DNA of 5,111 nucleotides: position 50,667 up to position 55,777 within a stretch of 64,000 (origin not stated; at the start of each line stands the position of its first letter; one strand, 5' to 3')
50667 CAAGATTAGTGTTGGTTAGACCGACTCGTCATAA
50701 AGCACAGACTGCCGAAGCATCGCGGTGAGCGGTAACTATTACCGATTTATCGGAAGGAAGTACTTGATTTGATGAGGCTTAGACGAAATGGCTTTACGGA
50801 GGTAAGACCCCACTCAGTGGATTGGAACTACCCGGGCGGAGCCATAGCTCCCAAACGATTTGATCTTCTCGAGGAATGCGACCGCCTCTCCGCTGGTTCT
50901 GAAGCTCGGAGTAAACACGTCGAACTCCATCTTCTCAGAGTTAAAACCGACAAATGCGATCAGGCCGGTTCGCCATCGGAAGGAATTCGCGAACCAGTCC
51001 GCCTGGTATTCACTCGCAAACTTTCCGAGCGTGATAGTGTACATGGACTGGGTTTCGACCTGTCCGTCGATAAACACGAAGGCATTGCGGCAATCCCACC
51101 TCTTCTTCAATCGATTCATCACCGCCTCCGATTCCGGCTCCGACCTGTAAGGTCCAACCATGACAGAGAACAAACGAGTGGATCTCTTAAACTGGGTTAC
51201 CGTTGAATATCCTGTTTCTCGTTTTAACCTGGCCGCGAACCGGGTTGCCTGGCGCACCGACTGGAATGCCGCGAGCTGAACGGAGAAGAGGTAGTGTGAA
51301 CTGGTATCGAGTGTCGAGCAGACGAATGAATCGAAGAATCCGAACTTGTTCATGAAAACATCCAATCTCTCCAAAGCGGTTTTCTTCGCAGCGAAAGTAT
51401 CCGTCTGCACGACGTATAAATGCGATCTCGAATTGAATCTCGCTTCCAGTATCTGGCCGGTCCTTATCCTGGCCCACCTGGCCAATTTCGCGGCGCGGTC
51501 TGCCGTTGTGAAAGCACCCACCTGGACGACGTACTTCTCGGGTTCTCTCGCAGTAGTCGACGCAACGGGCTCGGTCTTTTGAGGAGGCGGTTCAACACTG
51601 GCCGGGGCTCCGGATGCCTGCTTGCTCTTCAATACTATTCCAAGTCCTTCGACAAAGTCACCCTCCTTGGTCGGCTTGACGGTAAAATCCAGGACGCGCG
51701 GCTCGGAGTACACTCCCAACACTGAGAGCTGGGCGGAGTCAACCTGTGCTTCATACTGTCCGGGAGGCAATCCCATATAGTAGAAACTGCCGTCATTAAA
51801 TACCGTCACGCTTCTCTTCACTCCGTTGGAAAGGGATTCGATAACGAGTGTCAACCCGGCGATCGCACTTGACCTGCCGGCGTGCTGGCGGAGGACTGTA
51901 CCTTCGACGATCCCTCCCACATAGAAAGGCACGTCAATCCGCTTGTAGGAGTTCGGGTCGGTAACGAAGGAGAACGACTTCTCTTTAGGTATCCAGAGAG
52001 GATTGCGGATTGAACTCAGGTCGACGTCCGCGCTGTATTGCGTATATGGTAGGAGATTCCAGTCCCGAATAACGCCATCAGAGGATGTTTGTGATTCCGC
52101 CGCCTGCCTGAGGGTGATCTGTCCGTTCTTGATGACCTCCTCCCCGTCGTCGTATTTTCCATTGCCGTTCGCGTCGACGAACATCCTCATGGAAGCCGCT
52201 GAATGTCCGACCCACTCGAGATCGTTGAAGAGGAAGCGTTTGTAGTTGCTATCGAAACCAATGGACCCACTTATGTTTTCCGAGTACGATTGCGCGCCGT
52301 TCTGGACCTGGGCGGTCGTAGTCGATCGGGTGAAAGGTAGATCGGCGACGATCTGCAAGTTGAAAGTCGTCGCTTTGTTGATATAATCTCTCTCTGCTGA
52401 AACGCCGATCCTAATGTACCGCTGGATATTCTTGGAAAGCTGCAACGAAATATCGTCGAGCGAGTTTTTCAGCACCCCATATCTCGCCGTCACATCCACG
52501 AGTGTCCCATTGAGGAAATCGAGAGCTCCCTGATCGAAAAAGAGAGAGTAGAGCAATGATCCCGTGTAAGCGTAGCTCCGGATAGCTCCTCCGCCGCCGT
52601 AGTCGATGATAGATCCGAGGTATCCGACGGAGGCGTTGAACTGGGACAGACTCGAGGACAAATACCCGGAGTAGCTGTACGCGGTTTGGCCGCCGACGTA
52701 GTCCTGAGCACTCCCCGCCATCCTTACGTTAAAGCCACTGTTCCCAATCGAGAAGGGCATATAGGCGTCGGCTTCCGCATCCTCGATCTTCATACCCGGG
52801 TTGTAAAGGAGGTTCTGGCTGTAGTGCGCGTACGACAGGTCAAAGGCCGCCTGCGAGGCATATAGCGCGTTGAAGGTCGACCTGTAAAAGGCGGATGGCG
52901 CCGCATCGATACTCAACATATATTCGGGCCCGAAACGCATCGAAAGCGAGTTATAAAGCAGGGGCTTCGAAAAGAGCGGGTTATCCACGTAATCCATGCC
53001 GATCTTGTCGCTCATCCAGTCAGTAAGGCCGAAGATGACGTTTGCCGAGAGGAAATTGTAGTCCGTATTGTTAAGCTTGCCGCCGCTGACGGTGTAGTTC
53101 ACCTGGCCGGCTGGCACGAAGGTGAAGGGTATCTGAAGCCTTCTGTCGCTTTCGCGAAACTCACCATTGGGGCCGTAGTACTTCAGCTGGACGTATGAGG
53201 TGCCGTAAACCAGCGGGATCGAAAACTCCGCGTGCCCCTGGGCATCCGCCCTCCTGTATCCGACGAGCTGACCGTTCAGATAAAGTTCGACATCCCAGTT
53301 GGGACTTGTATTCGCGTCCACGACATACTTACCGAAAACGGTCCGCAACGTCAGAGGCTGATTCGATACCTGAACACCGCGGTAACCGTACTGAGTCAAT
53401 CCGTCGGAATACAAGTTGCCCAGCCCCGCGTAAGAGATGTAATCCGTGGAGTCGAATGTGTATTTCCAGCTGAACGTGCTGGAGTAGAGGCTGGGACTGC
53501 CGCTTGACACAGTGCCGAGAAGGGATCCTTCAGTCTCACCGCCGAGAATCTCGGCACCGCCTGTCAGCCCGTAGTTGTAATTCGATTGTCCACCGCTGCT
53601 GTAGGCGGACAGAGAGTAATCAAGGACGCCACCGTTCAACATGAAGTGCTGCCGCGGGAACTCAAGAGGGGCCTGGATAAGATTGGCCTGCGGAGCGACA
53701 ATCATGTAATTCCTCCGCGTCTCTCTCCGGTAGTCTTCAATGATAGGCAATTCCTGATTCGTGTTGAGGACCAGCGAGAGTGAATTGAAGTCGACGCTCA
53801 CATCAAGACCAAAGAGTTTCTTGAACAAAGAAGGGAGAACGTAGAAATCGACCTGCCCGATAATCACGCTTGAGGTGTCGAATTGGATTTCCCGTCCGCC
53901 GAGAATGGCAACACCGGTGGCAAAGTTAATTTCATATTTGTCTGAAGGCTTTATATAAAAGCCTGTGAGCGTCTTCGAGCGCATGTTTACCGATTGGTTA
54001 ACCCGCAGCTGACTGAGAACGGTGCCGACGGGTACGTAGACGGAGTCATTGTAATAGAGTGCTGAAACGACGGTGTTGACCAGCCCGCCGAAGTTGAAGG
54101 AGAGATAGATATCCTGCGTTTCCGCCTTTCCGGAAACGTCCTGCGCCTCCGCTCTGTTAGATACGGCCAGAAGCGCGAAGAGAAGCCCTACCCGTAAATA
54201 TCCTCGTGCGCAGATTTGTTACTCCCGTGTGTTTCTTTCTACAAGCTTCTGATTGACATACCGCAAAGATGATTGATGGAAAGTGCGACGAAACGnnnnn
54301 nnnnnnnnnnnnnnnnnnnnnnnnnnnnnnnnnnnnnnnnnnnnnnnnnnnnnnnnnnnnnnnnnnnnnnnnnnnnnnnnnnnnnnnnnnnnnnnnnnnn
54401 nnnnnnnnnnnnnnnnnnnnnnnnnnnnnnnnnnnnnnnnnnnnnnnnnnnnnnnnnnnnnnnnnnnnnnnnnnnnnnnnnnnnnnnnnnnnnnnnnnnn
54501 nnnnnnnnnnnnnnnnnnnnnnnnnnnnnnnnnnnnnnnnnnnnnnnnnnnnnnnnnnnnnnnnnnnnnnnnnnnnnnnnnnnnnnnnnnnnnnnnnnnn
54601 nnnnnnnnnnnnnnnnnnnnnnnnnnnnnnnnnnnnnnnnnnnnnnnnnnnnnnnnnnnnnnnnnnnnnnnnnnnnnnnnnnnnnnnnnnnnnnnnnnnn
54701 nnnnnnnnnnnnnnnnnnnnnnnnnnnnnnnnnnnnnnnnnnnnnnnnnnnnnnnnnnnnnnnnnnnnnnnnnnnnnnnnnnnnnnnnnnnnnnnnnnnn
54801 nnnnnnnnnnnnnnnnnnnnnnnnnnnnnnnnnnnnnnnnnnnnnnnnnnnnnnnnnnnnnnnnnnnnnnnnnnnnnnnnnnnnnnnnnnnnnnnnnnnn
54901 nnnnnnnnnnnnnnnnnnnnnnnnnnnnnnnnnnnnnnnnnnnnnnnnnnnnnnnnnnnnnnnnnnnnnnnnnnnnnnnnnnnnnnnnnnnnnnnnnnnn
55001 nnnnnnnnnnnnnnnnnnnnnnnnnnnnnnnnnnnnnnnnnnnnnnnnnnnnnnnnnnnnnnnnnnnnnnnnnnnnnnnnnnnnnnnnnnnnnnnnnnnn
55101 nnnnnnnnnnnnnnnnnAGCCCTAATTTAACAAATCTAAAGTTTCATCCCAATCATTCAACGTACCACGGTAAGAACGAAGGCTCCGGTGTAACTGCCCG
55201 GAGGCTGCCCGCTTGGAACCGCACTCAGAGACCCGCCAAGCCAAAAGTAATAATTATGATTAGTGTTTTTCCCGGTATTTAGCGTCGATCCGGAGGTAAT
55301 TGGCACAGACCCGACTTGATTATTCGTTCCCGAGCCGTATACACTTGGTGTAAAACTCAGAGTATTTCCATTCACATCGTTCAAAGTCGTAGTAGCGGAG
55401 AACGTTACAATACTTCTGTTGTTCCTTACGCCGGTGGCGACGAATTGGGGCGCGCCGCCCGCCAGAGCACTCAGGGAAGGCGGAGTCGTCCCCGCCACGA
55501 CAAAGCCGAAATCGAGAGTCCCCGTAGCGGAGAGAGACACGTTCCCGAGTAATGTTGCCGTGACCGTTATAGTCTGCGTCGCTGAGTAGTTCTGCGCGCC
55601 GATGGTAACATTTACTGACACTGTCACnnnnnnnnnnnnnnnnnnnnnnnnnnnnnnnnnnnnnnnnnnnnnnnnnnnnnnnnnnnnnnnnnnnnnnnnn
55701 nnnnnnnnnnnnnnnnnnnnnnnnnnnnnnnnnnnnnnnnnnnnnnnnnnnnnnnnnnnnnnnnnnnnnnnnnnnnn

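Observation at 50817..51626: Usher-like protein carries three C-terminal SPOR-like peptidoglycan-binding repeats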

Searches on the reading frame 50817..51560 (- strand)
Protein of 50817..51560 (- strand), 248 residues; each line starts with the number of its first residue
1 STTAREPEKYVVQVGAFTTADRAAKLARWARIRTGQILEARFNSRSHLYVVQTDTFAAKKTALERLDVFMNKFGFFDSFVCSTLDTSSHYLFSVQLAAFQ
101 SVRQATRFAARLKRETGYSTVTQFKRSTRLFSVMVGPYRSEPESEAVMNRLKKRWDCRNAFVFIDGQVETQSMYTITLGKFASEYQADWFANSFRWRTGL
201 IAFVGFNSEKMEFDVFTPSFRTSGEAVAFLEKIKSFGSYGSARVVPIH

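Call 29: search_solved_structures(query=A2, max_evalue=1, show_alignments=3)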
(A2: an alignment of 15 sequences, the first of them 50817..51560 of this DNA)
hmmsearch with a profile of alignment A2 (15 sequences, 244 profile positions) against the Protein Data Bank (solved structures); distinct sequences matched with E-value up to 1: 4.
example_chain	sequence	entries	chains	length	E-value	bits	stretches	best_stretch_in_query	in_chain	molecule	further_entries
1x60_A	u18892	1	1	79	8.8e-08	34.9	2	5-28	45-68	Sporulation-specific N-acetylmuramoyl-L-alanine amidase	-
1uta_A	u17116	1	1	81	0.1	15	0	3-25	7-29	CELL DIVISION PROTEIN FTSN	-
8up1_A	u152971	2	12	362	0.41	13.1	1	76-150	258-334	De Novo Protein sr322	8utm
4gib_A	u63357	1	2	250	0.59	12.5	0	121-149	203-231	Beta-phosphoglucomutase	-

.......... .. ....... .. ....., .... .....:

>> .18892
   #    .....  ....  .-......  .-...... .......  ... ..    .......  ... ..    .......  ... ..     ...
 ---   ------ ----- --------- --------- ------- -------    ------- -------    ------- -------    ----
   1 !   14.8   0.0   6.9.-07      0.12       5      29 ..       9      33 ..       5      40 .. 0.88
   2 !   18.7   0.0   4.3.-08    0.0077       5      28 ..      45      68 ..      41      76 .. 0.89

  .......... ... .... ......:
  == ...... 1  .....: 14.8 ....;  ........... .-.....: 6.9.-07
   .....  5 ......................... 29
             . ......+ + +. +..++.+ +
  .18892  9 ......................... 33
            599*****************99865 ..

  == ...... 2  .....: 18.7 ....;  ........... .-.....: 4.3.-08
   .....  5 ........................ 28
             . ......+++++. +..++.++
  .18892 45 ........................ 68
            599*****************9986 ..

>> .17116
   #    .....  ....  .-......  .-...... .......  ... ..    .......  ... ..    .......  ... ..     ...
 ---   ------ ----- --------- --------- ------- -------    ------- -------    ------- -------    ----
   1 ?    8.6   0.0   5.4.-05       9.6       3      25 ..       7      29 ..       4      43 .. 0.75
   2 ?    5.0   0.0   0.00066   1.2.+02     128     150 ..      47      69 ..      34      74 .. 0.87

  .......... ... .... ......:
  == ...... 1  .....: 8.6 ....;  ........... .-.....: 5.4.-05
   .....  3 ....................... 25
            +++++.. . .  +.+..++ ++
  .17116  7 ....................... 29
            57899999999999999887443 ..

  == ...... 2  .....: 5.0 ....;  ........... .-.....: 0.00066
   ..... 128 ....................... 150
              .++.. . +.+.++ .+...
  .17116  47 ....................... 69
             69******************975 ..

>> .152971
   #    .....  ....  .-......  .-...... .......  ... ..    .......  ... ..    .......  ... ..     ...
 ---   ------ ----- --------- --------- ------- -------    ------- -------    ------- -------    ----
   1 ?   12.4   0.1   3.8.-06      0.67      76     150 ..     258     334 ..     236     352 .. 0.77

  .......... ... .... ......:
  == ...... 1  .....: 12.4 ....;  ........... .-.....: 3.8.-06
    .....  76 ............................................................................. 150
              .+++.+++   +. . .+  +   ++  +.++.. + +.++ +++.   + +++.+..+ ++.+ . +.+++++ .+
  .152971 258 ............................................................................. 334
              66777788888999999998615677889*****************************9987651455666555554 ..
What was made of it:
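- The residue equivalent to R285 is missing in all three repeats (call 29).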

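Call 31: predict_structure(alignment_id=A2)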
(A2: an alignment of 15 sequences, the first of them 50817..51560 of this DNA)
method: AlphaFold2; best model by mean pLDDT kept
length: 248 residues; sequences in the alignment: 15
mean_pLDDT: 87.1   pTM: 0.52
mean pLDDT of the five models: 87.1, 86.4, 86.2, 86.1, 85.9
residues with pLDDT >= 90: 134; 70-90: 97; 50-70: 11; < 50: 6
segments of 3 or more residues with pLDDT < 50: 1-3, 168-170
pLDDT, mean of each block of 10 residues (from residue 1): 67 89 92 90 84 91 87 82 74 91 93 92 81 87 91 92 67 86 97 94 90 94 91 89 86
secondary structure, 60 per line:
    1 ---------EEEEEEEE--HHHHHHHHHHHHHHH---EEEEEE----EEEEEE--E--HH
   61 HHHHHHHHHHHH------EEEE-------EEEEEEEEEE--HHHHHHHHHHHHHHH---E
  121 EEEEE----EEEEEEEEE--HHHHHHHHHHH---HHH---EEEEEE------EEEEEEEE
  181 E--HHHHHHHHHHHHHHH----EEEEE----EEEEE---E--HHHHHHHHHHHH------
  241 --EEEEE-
elements in order: E10-17 H20-34 E38-43 E48-53 H59-72 E79-82 E90-99 H102-116 E120-125 E130-138 H141-151 E161-166 E173-181 H184-198 E203-207 E212-216 H223-234 E243-247
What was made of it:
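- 50820..51044 (-): SPOR repeat 3 (residues 1058-1132), degenerate. It has the same fold in the model (call 31).
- On SPOR domain (Pfam PF05036): AF2 tail model at pLDDT 87.1 with three such modules (call 31).
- The tail model has pLDDT 87.1 and three beta-alpha-beta-beta-alpha-beta modules (call 31).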

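Call 33: fold_search(model_id=the predicted structure, library=pdb)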
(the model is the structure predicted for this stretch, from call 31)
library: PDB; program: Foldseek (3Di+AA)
matches with E <= 10: 1593; with E <= 0.001: 7
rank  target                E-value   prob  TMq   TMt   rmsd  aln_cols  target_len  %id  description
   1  5jjb                  4.3e-04  0.97  0.21  0.16   9.7       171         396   13  Crystal structure of Mycobacterium avium SerB2 mutant D343G (released 2016-05-18)
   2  4hhu_B                7.3e-04  0.96  0.19  0.23  12.7       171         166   13  Crystal Structure of Engineered Protein. Northeast Structural Genomics Consortium Target OR280. (released 2012-10-24)
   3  1u8s_B                7.3e-04  0.91  0.18  0.23  12.5       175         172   11  Crystal structure of putative glycine cleavage system transcriptional repressor (released 2004-08-17)
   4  5it0                  7.7e-04  0.97  0.23  0.17   9.7       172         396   12  Crystal structure of Mycobacterium avium SerB2 mutant D343N/D347N (released 2016-04-27)
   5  1u8s_A                7.7e-04  0.89  0.17  0.22  12.5       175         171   10  Crystal structure of putative glycine cleavage system transcriptional repressor (released 2004-08-17)
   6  5it4                  9.8e-04  0.96  0.22  0.17   9.8       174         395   13  Crystal structure of Mycobacterium avium SerB2 mutant D343N (released 2016-04-27)
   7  5is2                  9.8e-04  0.93  0.22  0.17   9.7       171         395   13  Crystal structure of Mycobacterium avium SerB2 at pH 6.6 (released 2016-04-27)
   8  1x60_MODEL_1_A        1.1e-03  1.00  0.27  0.78   2.4        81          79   25  Solution structure of the peptidoglycan binding domain of B. subtilis cell wall lytic enzyme CwlC (released 2005-08-09)
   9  3p96                  1.2e-03  0.92  0.20  0.16  10.0       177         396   14  Crystal structure of Phosphoserine phosphatase SerB from Mycobacterium avium, native form (released 2010-11-10)
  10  4ney_B                1.5e-03  0.98  0.25  0.30   9.0       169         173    8  Crystal Structure of an engineered protein with ferredoxin fold, Northeast Structural Genomics Consortium (NESG) Targe (released 2014-01-15)
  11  7pjv_x                1.5e-03  0.47  0.17  0.08  19.9       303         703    9  Structure of the 70S-EF-G-GDP-Pi ribosome complex with tRNAs in hybrid state 1 (H1-EF-G-GDP-Pi) (released 2021-10-20)
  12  4nez                  1.8e-03  0.82  0.18  0.23  13.0       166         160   14  Crystal Structure of an engineered protein with ferredoxin fold, Northeast Structural Genomics Consortium (NESG) Target  (released 2014-01-15)
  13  4nwn_A                2.4e-03  0.97  0.20  0.25  14.7       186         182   10  Computationally Designed Two-Component Self-Assembling Tetrahedral Cage T32-28 (released 2014-05-28)
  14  4nwn_M                2.5e-03  0.97  0.19  0.25  13.8       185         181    9  Computationally Designed Two-Component Self-Assembling Tetrahedral Cage T32-28 (released 2014-05-28)
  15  6fdb_A                2.5e-03  0.96  0.20  0.25  13.9       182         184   10  Positively supercharged variant of the computationally designed cage protein O3-33 (released 2018-08-22)
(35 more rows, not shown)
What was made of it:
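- On SPOR domain (Pfam PF05036): Foldseek to the CwlC SPOR domain 1x60 gives TM 0.78, rmsd 2.4 A, 25% identity (call 33).
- The ferredoxin-like fold is generic; tandem ACT-like folds score as well as SPOR against the whole tail (call 33).
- Tried and rejected: The informative hit is the single-domain CwlC match (call 33).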

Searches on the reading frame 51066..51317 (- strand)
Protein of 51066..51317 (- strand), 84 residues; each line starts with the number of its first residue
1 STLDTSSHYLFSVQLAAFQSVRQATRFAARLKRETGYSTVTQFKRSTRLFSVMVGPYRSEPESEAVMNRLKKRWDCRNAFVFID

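Call 6: search_protein_families(library=pfam, proteins=[window:51066-51317:-], max_evalue=10)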
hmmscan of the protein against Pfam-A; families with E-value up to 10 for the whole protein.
window:51066-51317:- (84 aa): 2 families
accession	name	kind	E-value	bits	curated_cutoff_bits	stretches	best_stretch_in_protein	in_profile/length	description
PF05036.18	SPOR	-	3.3e-12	47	21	1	10-71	4-65/76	SPOR domain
PF18514.6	MDY2_C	-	0.094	13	25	1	59-75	19-35/38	Ubiquitin-like protein MDY2, C-terminal domain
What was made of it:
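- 51057..51296 (-): SPOR repeat 2 (residues 974-1053), the most canonical of the three. Pfam SPOR 47.0 bits when scanned alone (call 6).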

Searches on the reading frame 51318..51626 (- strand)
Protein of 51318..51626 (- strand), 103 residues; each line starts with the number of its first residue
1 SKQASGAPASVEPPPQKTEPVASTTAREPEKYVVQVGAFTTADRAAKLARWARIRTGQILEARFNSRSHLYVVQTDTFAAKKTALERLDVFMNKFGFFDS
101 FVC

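Call 6: search_protein_families(library=pfam, proteins=[window:51318-51626:-], max_evalue=10)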
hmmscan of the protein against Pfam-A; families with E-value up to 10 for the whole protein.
window:51318-51626:- (103 aa): 1 family
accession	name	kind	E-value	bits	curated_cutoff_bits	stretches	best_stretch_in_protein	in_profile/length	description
PF05036.18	SPOR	-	8.1e-06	26.5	21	1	29-92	2-65/76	SPOR domain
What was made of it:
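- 51315..51533 (-): SPOR repeat 1 (residues 895-967). Pfam SPOR 26.5 bits when scanned alone (call 6).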

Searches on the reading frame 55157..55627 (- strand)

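Call 3: search_protein_families(library=pfam, proteins=[window:55157-55627:-], max_evalue=1)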
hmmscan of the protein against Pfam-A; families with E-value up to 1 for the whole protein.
window:55157-55627:- (156 aa): 1 family
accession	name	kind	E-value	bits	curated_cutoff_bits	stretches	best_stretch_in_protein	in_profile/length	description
PF14352.11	DUF4402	-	0.0001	23.4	25.2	1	20-154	14-127/129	Domain of unknown function (DUF4402)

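Call 4: search_protein_families(library=ncbifam, proteins=[window:55157-55627:-], max_evalue=1)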
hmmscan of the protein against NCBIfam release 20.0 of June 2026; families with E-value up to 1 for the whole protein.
window:55157-55627:- (156 aa): 0 families
